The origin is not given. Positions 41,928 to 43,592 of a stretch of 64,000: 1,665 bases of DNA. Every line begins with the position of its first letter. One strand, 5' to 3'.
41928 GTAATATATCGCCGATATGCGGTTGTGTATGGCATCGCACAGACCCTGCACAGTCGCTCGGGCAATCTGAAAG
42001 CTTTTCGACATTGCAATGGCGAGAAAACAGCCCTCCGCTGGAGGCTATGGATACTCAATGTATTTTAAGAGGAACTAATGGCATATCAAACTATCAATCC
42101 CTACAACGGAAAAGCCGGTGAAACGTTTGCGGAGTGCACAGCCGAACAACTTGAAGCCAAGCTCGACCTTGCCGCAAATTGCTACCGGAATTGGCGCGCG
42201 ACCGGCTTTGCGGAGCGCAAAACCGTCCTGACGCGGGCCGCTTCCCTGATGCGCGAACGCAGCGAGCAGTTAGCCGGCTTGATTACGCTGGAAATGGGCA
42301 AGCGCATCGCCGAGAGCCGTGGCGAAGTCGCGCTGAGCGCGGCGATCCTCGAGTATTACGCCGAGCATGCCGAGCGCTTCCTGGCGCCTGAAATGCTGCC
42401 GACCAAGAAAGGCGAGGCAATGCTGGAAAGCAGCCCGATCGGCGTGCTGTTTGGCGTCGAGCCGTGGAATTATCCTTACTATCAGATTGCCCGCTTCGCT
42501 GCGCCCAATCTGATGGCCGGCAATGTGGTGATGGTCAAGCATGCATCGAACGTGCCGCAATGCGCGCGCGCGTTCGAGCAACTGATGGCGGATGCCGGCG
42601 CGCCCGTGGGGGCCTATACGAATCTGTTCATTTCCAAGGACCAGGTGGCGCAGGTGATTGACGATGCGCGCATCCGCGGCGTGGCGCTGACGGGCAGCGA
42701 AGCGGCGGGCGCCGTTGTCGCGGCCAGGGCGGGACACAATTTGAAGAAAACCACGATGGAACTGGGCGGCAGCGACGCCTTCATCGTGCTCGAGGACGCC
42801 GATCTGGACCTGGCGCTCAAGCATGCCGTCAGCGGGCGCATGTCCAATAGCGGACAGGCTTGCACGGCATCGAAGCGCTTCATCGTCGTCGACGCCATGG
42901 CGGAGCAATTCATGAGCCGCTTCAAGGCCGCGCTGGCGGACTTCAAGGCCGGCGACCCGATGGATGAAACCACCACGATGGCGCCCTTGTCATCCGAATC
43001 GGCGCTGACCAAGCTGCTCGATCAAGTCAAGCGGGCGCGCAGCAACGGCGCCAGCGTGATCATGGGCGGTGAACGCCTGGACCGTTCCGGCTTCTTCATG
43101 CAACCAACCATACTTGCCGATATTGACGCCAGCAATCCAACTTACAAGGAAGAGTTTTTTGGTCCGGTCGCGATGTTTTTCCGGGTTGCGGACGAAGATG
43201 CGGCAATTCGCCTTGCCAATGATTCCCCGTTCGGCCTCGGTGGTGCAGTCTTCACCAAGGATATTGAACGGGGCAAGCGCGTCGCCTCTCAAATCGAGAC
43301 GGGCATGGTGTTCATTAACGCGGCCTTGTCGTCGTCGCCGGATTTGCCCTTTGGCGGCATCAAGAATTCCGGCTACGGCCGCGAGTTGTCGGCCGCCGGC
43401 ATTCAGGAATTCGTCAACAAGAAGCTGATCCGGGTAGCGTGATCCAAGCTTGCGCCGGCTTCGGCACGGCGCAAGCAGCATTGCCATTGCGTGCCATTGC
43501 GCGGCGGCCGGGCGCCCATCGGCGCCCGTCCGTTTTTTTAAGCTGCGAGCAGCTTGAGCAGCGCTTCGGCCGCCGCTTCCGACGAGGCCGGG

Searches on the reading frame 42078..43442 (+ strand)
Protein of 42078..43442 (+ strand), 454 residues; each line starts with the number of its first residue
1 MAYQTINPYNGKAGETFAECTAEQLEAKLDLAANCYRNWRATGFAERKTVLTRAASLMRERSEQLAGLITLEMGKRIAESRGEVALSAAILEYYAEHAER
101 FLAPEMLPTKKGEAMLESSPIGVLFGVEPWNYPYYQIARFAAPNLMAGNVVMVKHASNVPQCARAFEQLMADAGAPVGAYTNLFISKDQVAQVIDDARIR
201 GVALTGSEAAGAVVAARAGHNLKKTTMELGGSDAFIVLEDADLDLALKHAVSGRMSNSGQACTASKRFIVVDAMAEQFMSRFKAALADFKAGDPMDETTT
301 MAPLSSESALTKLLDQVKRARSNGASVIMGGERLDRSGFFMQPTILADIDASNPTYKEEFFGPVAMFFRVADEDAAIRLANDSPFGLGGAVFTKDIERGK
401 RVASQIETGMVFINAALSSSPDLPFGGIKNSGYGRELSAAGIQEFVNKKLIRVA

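Call 97: search_protein_families(library=pfam, proteins=[window:42078-43442:+], max_evalue=0.00001)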
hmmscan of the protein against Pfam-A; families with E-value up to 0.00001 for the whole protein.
window:42078-43442:+ (454 aa): 1 family
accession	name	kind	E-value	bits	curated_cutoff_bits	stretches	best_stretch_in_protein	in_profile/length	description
PF00171.27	Aldedh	-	2e-134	449.1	23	1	3-450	9-460/461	Aldehyde dehydrogenase family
